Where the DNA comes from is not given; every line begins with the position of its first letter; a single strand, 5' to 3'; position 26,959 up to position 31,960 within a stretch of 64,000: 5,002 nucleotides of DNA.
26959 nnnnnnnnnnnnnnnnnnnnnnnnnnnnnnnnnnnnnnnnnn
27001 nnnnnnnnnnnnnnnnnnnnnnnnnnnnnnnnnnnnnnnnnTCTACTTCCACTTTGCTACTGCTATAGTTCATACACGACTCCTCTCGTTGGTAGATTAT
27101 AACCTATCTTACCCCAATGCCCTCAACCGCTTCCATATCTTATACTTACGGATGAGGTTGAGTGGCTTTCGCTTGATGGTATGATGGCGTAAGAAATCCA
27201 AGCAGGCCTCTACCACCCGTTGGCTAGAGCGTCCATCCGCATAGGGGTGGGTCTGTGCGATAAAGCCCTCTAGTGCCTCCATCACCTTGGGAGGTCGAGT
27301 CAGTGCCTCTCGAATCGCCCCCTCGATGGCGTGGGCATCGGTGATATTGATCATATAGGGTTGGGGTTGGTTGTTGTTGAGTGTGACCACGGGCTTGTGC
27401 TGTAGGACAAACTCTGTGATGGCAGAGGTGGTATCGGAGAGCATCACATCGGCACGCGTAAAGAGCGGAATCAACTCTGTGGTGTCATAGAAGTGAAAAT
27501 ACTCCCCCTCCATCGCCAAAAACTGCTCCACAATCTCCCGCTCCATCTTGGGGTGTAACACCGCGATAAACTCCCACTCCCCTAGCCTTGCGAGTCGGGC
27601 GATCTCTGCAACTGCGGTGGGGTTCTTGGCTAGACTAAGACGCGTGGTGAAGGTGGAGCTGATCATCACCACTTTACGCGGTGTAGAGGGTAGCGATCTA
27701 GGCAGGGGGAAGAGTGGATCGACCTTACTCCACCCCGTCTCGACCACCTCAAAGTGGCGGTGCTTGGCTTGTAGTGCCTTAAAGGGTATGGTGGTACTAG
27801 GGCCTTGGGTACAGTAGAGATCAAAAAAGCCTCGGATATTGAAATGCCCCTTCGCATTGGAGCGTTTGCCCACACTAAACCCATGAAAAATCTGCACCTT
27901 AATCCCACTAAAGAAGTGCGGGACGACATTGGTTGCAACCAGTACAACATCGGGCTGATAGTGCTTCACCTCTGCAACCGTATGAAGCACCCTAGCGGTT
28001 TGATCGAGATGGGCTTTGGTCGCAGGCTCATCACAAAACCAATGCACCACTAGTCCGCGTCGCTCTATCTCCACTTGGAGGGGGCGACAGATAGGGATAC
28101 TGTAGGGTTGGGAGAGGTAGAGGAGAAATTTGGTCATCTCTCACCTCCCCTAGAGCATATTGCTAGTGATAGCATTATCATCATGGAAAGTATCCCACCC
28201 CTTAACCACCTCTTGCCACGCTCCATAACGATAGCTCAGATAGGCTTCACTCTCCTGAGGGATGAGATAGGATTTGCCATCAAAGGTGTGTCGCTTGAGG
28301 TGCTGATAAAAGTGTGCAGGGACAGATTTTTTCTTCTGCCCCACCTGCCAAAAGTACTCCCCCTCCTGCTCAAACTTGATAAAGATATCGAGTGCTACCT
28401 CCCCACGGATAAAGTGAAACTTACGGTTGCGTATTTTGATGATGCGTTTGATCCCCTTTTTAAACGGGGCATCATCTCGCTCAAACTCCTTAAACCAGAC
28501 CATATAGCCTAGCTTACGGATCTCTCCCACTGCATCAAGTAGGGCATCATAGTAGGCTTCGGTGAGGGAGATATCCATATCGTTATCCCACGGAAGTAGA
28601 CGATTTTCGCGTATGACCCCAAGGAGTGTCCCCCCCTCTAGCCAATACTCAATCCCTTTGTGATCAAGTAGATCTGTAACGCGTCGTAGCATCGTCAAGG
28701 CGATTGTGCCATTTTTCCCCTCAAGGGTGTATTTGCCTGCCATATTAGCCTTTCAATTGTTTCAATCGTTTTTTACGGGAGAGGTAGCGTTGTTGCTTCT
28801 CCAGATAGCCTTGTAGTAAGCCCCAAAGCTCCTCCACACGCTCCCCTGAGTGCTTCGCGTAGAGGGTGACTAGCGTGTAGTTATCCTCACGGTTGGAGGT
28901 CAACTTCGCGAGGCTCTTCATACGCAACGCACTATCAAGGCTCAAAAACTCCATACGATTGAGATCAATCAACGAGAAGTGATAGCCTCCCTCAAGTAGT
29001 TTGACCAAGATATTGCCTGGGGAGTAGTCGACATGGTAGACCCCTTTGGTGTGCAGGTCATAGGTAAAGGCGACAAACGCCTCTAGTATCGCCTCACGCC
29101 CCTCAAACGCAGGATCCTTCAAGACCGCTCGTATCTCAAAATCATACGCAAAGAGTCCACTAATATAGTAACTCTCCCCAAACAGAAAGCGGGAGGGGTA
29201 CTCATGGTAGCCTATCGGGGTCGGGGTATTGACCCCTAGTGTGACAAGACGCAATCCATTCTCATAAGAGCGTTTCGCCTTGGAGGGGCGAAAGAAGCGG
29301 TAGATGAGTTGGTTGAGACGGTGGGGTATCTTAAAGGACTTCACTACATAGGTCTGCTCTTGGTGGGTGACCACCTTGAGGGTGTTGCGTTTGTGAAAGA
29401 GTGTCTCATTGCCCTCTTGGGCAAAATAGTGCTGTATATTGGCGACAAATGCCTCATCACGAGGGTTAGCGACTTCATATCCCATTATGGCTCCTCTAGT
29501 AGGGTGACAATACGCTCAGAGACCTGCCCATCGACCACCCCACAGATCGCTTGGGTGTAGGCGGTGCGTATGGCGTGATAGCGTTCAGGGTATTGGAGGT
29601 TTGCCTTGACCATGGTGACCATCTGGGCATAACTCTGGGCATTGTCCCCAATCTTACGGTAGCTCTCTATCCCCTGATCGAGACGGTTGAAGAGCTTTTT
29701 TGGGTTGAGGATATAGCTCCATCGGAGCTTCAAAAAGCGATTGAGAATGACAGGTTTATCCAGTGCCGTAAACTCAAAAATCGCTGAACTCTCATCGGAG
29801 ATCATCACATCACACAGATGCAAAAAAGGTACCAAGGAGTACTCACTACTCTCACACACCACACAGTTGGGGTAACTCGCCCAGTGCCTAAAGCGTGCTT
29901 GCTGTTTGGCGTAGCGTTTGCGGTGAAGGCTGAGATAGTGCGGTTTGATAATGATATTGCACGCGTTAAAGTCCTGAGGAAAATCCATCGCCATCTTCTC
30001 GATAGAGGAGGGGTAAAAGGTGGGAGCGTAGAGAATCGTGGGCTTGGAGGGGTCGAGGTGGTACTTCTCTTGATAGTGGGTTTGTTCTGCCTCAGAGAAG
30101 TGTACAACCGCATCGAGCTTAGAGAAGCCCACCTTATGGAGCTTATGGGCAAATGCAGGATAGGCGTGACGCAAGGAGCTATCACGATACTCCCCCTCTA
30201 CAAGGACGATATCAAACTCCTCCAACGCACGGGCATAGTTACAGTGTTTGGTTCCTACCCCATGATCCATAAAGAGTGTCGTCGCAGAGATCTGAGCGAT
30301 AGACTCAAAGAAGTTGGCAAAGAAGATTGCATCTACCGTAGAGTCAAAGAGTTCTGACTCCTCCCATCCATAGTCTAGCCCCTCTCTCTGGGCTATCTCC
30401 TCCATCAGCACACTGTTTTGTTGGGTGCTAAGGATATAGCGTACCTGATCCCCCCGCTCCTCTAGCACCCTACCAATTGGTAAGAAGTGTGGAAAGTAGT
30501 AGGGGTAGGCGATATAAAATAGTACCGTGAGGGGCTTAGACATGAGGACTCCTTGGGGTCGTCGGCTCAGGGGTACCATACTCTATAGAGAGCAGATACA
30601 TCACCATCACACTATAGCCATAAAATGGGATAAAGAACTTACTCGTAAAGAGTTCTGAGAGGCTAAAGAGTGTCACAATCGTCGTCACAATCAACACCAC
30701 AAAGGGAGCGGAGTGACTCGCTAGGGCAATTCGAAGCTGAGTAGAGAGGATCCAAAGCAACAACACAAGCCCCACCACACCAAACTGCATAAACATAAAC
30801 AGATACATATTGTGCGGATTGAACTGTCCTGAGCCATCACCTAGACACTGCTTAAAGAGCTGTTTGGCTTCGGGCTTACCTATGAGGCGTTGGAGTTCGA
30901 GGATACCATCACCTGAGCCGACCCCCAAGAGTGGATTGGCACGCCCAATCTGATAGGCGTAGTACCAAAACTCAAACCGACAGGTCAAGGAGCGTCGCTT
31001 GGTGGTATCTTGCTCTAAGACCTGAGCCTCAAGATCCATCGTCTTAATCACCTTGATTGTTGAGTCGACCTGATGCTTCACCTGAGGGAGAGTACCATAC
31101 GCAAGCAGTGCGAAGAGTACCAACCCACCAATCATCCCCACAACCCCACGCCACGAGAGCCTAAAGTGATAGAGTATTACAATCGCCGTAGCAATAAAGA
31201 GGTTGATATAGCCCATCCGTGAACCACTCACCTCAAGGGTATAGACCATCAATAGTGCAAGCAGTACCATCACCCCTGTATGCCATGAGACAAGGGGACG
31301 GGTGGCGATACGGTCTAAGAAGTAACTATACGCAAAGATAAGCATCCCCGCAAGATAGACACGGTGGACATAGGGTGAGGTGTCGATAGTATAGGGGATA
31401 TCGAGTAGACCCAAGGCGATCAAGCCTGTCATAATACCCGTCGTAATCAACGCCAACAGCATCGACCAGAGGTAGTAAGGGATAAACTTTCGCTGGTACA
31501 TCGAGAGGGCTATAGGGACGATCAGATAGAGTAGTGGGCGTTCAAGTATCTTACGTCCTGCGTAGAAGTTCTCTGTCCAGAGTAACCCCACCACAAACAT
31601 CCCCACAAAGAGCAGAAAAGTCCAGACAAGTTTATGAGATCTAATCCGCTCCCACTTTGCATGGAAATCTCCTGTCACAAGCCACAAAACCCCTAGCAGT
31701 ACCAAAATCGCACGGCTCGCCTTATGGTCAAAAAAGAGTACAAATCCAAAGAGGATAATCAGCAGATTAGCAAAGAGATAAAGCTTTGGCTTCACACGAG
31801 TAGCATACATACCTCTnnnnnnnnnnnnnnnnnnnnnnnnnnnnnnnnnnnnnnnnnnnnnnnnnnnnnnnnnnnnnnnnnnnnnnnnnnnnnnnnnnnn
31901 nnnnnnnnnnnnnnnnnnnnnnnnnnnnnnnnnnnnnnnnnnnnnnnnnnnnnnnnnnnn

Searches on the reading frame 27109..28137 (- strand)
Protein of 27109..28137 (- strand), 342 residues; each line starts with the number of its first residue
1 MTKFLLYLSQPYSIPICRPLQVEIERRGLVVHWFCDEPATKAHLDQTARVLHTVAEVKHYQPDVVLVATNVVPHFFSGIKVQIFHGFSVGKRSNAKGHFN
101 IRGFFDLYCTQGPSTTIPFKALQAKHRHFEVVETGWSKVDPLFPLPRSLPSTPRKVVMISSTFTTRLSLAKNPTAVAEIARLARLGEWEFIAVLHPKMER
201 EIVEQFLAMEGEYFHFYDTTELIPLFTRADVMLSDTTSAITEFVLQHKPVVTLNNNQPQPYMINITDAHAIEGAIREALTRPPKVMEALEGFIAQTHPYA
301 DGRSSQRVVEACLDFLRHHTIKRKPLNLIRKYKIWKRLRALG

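Call 5: search_protein_families(library=ncbifam, proteins=[window:27109-28137:-], max_evalue=0.001)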
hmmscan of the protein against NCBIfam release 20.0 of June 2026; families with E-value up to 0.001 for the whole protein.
window:27109-28137:- (342 aa): 1 family
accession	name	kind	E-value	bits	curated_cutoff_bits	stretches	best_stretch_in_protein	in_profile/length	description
TIGR00236.1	wecB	equivalog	3.6e-05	23.1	210.15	0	218-312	265-362/366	non-hydrolyzing UDP-N-acetylglucosamine 2-epimerase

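Call 66: search_protein_families(library=pfam, proteins=[window:27109-28137:-], max_evalue=0.001)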
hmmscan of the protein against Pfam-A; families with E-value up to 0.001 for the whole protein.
window:27109-28137:- (342 aa): 2 families
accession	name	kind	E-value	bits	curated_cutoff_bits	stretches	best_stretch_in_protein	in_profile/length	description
PF02350.25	Epimerase_2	-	2.9e-09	36.7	30.6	1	179-311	207-345/347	UDP-N-acetylglucosamine 2-epimerase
PF04464.20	Glyphos_transf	-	5.3e-05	22.8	22.1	0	156-252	194-291/367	CDP-Glycerol:Poly(glycerophosphate) glycerophosphotransferase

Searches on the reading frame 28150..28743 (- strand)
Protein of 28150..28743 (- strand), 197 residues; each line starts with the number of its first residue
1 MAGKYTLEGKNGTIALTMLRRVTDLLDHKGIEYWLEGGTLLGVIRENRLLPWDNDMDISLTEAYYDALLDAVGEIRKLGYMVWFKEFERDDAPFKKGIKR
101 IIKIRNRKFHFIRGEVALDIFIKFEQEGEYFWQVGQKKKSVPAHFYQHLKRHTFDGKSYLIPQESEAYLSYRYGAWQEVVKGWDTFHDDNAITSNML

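Call 5: search_protein_families(library=ncbifam, proteins=[window:28150-28743:-], max_evalue=0.001)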
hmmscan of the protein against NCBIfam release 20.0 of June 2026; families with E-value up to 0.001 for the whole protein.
window:28150-28743:- (197 aa): 2 families
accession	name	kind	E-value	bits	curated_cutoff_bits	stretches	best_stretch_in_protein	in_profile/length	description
NF045866.1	GGPL_Ptran_Mf1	equivalog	4.1e-14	53.2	225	1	16-69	6-59/240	diacylglycerol cholinephosphotransferase Mf1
NF000153.1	linco_LnuAN2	exception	0.00036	20.3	340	1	13-74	6-66/170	lincosamide nucleotidyltransferase Lnu(AN2)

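Call 66: search_protein_families(library=pfam, proteins=[window:28150-28743:-], max_evalue=0.001)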
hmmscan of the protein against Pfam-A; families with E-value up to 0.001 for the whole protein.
window:28150-28743:- (197 aa): 1 family
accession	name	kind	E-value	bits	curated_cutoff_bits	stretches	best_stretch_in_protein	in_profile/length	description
PF04991.19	LicD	-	1.2e-17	65.2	22.6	1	29-99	4-73/227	LicD family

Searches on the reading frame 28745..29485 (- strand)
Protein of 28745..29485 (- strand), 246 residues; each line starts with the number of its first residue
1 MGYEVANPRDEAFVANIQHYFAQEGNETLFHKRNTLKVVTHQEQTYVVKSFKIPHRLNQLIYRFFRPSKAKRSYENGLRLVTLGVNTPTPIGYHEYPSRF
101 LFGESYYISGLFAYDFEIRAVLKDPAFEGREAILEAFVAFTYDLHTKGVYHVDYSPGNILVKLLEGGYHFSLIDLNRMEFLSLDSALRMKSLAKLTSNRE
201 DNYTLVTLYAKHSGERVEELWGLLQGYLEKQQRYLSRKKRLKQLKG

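Call 5: search_protein_families(library=ncbifam, proteins=[window:28745-29485:-], max_evalue=0.001)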
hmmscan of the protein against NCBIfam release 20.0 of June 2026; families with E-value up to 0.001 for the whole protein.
window:28745-29485:- (246 aa): 1 family
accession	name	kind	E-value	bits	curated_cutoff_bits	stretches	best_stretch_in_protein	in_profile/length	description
NF002475.0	PRK01723.1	equivalog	0.0002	20.4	142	1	79-196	97-208/241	3-deoxy-D-manno-octulosonic acid kinase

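Call 66: search_protein_families(library=pfam, proteins=[window:28745-29485:-], max_evalue=0.001)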
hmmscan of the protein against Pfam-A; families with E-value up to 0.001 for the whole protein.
window:28745-29485:- (246 aa): 1 family
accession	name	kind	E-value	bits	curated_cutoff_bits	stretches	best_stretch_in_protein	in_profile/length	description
PF06293.20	Kdo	-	1.7e-07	31.3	21.3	1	70-196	58-187/207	Lipopolysaccharide kinase (Kdo/WaaP) family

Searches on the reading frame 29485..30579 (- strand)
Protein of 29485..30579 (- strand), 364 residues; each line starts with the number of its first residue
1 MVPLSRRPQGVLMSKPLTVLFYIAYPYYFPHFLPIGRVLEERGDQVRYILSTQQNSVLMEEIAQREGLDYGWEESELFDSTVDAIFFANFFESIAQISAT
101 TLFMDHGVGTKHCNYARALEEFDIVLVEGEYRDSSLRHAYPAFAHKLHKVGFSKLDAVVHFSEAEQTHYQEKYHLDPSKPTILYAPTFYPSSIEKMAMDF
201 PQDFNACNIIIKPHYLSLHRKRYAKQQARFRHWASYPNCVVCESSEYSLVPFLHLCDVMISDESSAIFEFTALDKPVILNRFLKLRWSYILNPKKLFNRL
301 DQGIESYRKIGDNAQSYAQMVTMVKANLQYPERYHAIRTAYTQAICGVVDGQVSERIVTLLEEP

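Call 4: search_protein_families(library=pfam, proteins=[window:29485-30579:-], max_evalue=0.01)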
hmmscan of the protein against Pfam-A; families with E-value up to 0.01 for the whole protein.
window:29485-30579:- (364 aa): 1 family
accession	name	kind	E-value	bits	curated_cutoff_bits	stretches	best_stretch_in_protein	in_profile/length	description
PF04464.20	Glyphos_transf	-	5.1e-19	68.9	22.1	1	113-362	126-366/367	CDP-Glycerol:Poly(glycerophosphate) glycerophosphotransferase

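Call 5: search_protein_families(library=ncbifam, proteins=[window:29485-30579:-], max_evalue=0.001)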
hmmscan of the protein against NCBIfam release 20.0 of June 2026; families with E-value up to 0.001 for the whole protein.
window:29485-30579:- (364 aa): 4 families
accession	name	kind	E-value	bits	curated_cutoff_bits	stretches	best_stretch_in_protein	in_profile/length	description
NF046086.1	BFO_1060_trans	domain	3.1e-10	39.7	200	1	202-362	216-361/365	BFO_1060 family glycosyltransferase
NF041712.1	techglyph_taseTarF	equivalog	2.4e-08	33.4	550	1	119-360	150-385/388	teichoic acid glycerol-phosphate transferase TarF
TIGR04396.2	surf_polysacc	subfamily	7.8e-06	25.3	125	1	195-363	212-361/427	surface carbohydrate biosynthesis protein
NF041713.1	Tar_polymTarL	equivalog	0.00068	18.4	1000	1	178-282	387-492/562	teichoic acid ribitol-phosphate polymerase TarL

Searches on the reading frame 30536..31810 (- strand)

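Call 4: search_protein_families(library=pfam, proteins=[window:30536-31810:-], max_evalue=0.01)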
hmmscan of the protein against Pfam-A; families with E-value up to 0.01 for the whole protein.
window:30536-31810:- (424 aa): 1 family
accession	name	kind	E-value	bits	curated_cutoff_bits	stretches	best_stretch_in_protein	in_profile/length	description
PF04932.20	Wzy_C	-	3.8e-21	75.9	31.7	1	184-352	2-149/149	O-Antigen ligase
